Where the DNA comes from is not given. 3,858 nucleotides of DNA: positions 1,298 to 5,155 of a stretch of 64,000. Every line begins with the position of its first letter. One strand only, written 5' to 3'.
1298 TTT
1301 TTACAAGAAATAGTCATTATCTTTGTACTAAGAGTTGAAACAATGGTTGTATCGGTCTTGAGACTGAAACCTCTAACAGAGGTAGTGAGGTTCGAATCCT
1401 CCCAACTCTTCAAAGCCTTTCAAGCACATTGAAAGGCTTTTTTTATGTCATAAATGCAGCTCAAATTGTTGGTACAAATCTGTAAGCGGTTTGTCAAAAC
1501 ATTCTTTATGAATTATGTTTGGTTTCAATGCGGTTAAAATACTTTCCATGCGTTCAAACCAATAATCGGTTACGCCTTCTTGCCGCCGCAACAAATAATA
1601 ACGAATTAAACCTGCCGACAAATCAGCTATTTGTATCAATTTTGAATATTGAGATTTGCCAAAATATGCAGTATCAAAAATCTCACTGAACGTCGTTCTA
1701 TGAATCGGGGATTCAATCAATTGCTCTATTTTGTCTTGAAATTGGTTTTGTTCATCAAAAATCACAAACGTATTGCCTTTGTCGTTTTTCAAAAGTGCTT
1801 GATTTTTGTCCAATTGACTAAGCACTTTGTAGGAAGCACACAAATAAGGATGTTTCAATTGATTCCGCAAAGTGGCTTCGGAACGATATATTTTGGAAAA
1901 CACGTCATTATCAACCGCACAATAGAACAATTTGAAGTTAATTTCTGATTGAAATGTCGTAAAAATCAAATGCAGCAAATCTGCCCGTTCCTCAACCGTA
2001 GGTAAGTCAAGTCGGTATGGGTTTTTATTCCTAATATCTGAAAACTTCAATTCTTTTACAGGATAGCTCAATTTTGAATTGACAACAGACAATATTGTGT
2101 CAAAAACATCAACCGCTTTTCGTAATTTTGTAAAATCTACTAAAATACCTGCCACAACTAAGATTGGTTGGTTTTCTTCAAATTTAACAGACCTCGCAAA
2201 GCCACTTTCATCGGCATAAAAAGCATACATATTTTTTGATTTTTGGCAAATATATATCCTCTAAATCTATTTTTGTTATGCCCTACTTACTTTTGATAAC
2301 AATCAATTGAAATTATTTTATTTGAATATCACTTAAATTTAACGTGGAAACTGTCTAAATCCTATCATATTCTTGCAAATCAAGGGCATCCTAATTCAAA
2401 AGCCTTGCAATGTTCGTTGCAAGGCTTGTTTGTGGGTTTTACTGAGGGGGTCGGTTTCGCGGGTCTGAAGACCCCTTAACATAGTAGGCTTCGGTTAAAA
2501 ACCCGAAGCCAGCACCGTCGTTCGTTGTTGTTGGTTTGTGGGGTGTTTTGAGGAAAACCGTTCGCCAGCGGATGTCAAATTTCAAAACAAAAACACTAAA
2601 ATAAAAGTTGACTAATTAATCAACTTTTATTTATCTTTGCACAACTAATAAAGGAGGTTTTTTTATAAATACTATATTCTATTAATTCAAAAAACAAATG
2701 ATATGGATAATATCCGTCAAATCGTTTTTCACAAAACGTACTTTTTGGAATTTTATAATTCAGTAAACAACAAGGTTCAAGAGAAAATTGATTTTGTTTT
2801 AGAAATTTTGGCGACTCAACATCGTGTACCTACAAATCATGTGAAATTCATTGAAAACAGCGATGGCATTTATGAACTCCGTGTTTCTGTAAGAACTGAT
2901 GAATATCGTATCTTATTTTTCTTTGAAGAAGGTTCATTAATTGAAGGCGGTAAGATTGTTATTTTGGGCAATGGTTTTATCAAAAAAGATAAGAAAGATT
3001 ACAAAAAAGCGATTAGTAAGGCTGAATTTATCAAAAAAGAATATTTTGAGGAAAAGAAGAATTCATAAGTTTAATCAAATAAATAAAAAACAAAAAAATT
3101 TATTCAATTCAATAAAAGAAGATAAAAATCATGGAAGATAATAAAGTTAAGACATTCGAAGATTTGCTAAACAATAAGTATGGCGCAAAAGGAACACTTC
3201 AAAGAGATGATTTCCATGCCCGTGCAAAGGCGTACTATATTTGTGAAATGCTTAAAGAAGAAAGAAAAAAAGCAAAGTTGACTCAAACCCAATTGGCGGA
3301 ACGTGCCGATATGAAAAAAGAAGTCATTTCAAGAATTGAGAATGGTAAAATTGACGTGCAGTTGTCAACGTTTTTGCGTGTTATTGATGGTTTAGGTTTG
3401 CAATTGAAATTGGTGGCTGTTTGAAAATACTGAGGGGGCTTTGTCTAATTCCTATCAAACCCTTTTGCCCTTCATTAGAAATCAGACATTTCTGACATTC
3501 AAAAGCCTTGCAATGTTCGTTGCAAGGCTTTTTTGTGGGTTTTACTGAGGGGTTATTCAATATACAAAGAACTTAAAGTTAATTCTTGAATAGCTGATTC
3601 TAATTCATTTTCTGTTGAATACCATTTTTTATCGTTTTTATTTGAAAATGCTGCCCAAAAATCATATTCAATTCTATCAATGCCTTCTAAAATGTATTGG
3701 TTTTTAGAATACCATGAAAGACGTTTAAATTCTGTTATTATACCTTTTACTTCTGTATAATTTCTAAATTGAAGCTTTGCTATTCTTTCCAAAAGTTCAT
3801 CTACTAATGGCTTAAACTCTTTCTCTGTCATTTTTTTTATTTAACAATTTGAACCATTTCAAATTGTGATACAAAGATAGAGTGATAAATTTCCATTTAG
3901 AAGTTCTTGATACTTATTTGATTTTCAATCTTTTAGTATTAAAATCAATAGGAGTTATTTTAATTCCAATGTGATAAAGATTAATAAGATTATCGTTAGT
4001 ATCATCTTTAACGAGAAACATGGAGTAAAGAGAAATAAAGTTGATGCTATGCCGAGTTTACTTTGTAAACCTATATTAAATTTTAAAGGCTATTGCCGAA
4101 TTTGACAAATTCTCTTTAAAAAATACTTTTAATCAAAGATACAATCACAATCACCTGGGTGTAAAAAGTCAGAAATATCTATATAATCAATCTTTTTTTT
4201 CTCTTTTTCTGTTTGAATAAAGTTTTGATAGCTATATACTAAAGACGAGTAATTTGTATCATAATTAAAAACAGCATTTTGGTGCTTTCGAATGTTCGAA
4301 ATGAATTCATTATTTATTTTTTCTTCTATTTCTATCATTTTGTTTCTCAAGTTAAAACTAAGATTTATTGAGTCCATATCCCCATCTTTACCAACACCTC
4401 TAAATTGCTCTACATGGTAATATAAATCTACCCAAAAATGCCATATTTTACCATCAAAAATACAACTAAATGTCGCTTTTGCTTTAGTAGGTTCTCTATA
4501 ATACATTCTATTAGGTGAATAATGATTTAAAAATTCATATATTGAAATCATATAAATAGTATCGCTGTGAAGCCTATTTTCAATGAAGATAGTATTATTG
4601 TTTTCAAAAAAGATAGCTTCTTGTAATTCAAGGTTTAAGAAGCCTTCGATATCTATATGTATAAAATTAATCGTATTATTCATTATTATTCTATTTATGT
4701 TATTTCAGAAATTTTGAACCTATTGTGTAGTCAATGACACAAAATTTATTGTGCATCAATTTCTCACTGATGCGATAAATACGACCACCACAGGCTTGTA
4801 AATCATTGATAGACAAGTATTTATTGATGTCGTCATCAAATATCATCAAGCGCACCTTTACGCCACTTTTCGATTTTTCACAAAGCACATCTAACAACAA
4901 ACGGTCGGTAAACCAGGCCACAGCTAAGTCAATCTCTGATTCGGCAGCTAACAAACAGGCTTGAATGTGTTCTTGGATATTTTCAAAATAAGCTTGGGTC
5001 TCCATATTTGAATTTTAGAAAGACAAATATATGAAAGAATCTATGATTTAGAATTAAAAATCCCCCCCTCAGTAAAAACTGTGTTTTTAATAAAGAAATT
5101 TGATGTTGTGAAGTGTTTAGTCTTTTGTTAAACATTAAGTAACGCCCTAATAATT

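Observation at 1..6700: Mosaic accessory island whose gene modules are each bounded by the abundant word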

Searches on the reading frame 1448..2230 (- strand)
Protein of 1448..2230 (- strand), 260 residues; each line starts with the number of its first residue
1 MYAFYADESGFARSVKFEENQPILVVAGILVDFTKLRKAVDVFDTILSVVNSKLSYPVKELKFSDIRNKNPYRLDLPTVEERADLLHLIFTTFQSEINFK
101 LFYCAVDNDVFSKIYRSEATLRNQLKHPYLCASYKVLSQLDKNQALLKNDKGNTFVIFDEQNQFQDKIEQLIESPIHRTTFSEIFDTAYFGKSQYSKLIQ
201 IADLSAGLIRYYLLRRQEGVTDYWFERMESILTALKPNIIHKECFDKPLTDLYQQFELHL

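Call 11: search_protein_families(library=pfam, proteins=[window:1451-2230:-], max_evalue=0.01)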
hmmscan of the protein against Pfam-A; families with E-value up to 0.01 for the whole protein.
window:1451-2230:- (260 aa): 1 family
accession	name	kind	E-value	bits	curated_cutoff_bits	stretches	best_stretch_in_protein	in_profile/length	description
PF12686.12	DUF3800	-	2e-10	42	21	1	4-211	2-148/149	Protein of unknown function (DUF3800)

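Call 28: find_encoding_contigs(protein=window:1448-2230:-, flank=10000, max_places=10)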
Protein window:1448-2230:- (260 aa): 10 contigs read that carry it; 10 places shown.
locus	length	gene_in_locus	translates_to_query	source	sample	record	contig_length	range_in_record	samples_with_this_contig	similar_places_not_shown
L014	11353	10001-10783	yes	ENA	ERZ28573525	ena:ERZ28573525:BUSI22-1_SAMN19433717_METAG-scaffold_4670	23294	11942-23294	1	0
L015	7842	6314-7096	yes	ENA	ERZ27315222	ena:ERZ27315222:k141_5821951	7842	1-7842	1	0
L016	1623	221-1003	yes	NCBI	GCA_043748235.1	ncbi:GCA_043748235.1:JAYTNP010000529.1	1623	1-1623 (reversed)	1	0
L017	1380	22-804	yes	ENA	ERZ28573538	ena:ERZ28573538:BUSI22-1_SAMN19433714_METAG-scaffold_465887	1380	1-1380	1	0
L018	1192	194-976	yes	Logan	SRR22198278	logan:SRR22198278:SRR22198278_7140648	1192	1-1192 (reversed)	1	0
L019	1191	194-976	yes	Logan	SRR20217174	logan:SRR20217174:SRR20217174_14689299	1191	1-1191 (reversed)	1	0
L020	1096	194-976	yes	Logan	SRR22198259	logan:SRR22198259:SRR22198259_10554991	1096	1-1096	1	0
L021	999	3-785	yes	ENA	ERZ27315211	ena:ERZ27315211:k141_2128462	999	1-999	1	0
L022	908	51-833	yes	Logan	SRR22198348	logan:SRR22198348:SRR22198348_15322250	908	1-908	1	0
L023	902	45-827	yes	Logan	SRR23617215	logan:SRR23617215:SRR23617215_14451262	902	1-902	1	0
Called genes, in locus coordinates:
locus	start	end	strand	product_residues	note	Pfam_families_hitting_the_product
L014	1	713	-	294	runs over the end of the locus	PF01594:AI-2E_transport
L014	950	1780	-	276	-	PF00582:Usp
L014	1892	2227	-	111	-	-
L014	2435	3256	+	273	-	-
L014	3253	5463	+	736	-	-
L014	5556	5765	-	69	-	-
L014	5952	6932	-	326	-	PF17761:DUF1016_N, PF06250:YhcG_C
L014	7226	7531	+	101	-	PF13091:PLDc_2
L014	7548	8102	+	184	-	-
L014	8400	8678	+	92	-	-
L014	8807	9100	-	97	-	PF12844:HTH_19 (weak), PF13560:HTH_31, PF01381:HTH_3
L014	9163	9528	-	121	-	PF05973:Gp49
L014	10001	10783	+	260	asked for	PF12686:DUF3800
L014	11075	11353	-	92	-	?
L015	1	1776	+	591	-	?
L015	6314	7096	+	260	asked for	PF12686:DUF3800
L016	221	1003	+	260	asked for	PF12686:DUF3800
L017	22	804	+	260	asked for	PF12686:DUF3800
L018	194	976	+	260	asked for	PF12686:DUF3800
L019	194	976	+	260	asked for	PF12686:DUF3800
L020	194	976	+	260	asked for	PF12686:DUF3800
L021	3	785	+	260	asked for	PF12686:DUF3800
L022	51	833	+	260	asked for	PF12686:DUF3800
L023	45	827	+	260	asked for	PF12686:DUF3800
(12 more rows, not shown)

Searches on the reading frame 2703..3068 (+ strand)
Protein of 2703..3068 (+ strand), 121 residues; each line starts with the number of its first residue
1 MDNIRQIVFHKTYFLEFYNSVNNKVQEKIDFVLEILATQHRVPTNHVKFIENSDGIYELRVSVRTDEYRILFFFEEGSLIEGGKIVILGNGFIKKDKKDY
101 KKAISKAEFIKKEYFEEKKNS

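Call 11: search_protein_families(library=pfam, proteins=[window:2703-3065:+], max_evalue=0.01)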
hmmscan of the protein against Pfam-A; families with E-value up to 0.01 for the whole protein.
window:2703-3065:+ (121 aa): 2 families
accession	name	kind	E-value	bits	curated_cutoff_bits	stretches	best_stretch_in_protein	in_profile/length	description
PF05973.20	Gp49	-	1e-13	51.6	23.9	1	19-108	4-86/90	Phage derived protein Gp49-like (DUF891)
PF09103.16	BRCA-2_OB1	-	0.0075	16.6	25.6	1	42-97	38-90/123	BRCA2, oligonucleotide/oligosaccharide-binding, domain 1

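Call 26: find_encoding_contigs(protein=window:2703-3068:+, flank=10000, max_places=10)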
Protein window:2703-3068:+ (121 aa): 3 contigs read that carry it; 3 places shown.
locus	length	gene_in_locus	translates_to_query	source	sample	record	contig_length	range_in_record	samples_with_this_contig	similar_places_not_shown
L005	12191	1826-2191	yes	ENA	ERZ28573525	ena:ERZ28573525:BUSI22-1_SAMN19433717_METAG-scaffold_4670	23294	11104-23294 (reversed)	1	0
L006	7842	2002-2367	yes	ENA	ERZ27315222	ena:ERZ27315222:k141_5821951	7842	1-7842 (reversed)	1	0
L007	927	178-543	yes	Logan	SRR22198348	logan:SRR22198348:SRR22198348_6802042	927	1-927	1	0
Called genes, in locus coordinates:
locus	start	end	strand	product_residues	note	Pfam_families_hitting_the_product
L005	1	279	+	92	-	?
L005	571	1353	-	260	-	PF12686:DUF3800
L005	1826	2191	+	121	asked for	PF05973:Gp49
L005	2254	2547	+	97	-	PF12844:HTH_19 (weak), PF13560:HTH_31, PF01381:HTH_3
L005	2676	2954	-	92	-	-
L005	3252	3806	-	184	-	-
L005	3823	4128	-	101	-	PF13091:PLDc_2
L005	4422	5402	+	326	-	PF17761:DUF1016_N, PF06250:YhcG_C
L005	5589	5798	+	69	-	-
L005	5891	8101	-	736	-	-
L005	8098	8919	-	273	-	-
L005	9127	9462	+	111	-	-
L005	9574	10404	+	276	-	PF00582:Usp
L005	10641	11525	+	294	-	PF01594:AI-2E_transport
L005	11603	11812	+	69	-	-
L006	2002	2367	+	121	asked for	PF05973:Gp49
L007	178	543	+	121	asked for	PF05973:Gp49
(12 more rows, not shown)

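Call 50: find_homologous_proteins(query=window:2703-3065:+, max_evalue=1e-20)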
Query window:2703-3065:+ (121 aa): 30 proteins with E <= 1e-20 among 40 candidates.
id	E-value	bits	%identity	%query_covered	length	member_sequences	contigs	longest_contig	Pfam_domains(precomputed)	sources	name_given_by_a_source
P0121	8.5e-67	241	93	100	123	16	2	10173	PF05973.21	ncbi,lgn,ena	-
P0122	1.0e-65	237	100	93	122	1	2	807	PF05973.21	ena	-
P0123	1.5e-54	201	81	97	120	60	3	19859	PF05973.21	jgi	jgi:hypothetical protein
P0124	6.2e-53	196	80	98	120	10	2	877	PF05973.21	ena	-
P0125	1.5e-52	195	78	97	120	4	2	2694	PF05973.21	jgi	jgi:hypothetical protein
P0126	6.2e-51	189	76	97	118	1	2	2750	PF05973.21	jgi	jgi:hypothetical protein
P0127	2.8e-50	187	74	98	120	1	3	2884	PF05973.21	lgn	-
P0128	2.5e-49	184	70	98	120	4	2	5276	PF05973.21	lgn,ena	-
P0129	6.5e-48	180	71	98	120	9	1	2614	PF05973.21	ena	-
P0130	1.9e-47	178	72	98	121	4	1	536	PF05973.21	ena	-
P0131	5.3e-47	177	68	98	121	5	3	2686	PF05973.21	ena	-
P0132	5.9e-45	170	74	98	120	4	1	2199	PF05973.21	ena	-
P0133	8.6e-39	150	67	89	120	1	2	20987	PF05973.21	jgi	jgi:hypothetical protein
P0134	1.4e-38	150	64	98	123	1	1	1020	PF05973.21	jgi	jgi:hypothetical protein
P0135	4.3e-38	148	62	98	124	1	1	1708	PF05973.21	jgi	jgi:hypothetical protein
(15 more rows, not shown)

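Call 51: find_encoding_contigs(protein=P0121, flank=6000, max_places=8)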
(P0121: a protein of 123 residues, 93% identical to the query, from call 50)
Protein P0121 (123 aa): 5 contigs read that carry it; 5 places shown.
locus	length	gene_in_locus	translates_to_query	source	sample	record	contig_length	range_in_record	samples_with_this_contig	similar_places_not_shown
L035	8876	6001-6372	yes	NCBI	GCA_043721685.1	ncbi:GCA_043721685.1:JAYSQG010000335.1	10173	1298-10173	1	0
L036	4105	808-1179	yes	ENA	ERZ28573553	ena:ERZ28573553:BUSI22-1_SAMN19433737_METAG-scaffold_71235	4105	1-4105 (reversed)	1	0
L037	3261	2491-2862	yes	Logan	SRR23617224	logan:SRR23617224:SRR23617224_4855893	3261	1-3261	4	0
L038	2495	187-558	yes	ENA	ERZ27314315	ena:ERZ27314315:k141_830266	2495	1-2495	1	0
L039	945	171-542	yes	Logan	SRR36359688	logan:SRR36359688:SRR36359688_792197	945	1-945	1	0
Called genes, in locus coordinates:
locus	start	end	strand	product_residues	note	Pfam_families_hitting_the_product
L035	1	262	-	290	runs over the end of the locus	PF05990:DUF900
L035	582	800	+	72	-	-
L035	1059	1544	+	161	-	PF22014:DUF6932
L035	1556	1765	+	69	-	-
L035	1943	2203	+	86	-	-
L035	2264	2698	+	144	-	PF13470:PIN_3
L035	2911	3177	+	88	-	-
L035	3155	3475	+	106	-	PF06296:RelE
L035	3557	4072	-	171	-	-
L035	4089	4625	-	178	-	-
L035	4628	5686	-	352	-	PF02463:SMC_N (weak), PF13175:AAA_15, PF13304:AAA_21, PF13175:AAA_15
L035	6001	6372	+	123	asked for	PF05973:Gp49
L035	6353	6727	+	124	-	PF13744:HTH_37 (weak), PF12844:HTH_19 (weak), PF13560:HTH_31, PF01381:HTH_3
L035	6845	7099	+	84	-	-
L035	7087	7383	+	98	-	-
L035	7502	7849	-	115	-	PF08869:XisI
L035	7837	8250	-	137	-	PF08814:XisH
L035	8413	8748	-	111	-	PF08869:XisI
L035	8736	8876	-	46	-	?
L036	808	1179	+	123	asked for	PF05973:Gp49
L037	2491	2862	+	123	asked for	PF05973:Gp49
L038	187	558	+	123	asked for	PF05973:Gp49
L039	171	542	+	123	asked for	PF05973:Gp49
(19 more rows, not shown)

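Call 52: find_encoding_contigs(protein=P0123, flank=6000, max_places=8)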
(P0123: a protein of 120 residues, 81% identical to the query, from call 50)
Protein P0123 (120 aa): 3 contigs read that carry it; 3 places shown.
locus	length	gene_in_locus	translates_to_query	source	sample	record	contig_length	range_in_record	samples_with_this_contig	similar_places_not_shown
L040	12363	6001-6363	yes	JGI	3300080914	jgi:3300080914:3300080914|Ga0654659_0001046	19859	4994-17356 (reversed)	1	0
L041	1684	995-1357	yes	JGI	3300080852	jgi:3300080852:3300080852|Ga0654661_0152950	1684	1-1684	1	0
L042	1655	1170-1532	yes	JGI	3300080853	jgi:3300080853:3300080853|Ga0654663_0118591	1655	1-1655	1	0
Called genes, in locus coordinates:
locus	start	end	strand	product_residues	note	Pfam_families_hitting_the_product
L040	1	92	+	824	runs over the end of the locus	PF00912:Transgly, PF00905:Transpeptidase, PF06832:BiPBP_C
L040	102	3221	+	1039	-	PF07494:Reg_prop (faint), PF18962:Por_Secre_tail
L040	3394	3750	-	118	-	PF13744:HTH_37 (faint), PF01381:HTH_3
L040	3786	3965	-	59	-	-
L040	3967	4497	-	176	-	-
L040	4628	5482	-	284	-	-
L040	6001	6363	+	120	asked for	PF05973:Gp49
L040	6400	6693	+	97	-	PF12844:HTH_19 (weak), PF13560:HTH_31, PF01381:HTH_3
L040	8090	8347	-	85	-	PF26109:WHD_BrxR (weak)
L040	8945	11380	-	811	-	PF13176:TPR_7 (faint), PF13181:TPR_8 (faint), PF13428:TPR_14 (faint), PF14559:TPR_19 (faint), PF13374:TPR_10 (faint), PF13424:TPR_12 (weak)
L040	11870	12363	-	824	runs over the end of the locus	PF00515:TPR_1 (faint), PF13424:TPR_12 (faint), PF13176:TPR_7 (faint), PF13374:TPR_10 (faint)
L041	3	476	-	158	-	?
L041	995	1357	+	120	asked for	PF05973:Gp49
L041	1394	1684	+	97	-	PF12844:HTH_19 (weak), PF13560:HTH_31, PF01381:HTH_3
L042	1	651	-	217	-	?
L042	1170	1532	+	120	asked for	PF05973:Gp49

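Call 78: find_encoding_contigs(protein=P0133, flank=4000, max_places=4)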
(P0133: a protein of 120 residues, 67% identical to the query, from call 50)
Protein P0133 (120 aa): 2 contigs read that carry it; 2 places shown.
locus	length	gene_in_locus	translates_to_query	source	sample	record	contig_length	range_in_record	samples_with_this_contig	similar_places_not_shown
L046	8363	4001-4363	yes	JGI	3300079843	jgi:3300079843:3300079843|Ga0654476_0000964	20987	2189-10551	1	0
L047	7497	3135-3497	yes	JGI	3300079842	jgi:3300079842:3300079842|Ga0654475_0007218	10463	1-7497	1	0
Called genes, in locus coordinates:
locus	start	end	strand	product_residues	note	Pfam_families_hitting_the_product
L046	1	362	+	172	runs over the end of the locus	PF13592:HTH_33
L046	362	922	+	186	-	PF13358:DDE_3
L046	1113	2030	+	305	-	PF00756:Esterase, PF12146:Hydrolase_4 (weak), PF00756:Esterase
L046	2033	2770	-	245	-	PF00072:Response_reg, PF04397:LytTR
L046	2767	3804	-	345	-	PF06580:His_kinase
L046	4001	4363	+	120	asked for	PF05973:Gp49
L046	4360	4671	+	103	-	PF12844:HTH_19 (weak), PF13560:HTH_31 (weak), PF01381:HTH_3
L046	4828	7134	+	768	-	PF13620:CarboxypepD_reg, PF13715:CarbopepD_reg_2, PF07715:Plug, PF00593:TonB_dep_Rec_b-barrel, PF25183:OMP_b-brl_4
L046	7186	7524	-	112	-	PF08869:XisI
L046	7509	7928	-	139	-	PF08814:XisH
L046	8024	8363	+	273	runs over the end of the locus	PF14054:DUF4249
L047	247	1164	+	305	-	PF00756:Esterase, PF12146:Hydrolase_4 (weak), PF00756:Esterase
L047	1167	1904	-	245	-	PF00072:Response_reg, PF04397:LytTR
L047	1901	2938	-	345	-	PF06580:His_kinase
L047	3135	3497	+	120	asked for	PF05973:Gp49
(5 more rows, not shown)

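Call 79: find_encoding_contigs(protein=P0128, flank=4000, max_places=4)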
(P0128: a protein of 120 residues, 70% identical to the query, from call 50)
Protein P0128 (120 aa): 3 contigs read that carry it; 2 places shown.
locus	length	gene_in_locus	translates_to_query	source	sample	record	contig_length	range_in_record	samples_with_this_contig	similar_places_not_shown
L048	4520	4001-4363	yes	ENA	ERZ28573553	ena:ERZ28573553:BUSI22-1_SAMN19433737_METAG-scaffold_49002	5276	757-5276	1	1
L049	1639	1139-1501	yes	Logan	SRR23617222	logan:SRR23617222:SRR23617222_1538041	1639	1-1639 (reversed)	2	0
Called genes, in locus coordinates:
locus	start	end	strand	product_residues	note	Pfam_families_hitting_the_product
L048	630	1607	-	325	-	-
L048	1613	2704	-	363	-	PF02195:ParB_N (weak)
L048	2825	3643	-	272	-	-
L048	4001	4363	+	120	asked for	PF05973:Gp49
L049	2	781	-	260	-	?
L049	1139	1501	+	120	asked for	PF05973:Gp49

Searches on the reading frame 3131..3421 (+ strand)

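Call 11: search_protein_families(library=pfam, proteins=[window:3131-3421:+], max_evalue=0.01)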
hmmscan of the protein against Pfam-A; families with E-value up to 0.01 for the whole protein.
window:3131-3421:+ (97 aa): 6 families
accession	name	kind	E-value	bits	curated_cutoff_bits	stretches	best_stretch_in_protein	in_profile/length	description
PF01381.28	HTH_3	-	3.3e-12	46.7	23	1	41-92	1-52/55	Helix-turn-helix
PF13560.12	HTH_31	-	1.3e-10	41.9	27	1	40-94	5-60/64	Helix-turn-helix domain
PF12844.13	HTH_19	-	9.2e-07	29.1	30.2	1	39-84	2-47/64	Helix-turn-helix domain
PF13744.12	HTH_37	-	3.4e-05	24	27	1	27-95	12-78/80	Helix-turn-helix domain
PF13413.12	HTH_25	-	8e-05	22.8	24.6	1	40-75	1-36/62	Helix-turn-helix domain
PF13443.12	HTH_26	-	0.00059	20.5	22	1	41-91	2-53/63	Cro/C1-type HTH DNA-binding domain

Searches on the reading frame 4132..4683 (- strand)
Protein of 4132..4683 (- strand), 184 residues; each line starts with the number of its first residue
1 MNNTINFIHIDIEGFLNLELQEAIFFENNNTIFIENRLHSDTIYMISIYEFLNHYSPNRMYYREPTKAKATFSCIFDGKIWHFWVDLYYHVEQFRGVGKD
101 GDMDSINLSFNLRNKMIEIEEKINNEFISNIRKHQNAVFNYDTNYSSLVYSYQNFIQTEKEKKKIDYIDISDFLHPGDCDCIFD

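Call 11: search_protein_families(library=pfam, proteins=[window:4132-4683:-], max_evalue=0.01)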
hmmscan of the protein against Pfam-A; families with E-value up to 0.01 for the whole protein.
window:4132-4683:- (184 aa): 1 family
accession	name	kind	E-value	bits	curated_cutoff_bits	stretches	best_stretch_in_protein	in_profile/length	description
PF17282.7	DUF5347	-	0.0025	18.5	25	1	102-171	8-74/101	Family of unknown function (DUF5347)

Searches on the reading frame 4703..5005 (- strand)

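Call 11: search_protein_families(library=pfam, proteins=[window:4703-5005:-], max_evalue=0.01)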
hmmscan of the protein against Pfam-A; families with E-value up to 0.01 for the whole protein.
window:4703-5005:- (101 aa): 1 family
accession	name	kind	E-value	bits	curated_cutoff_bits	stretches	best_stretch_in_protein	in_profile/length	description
PF13091.12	PLDc_2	-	6.6e-10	39.4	27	1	17-94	4-91/132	PLD-like domain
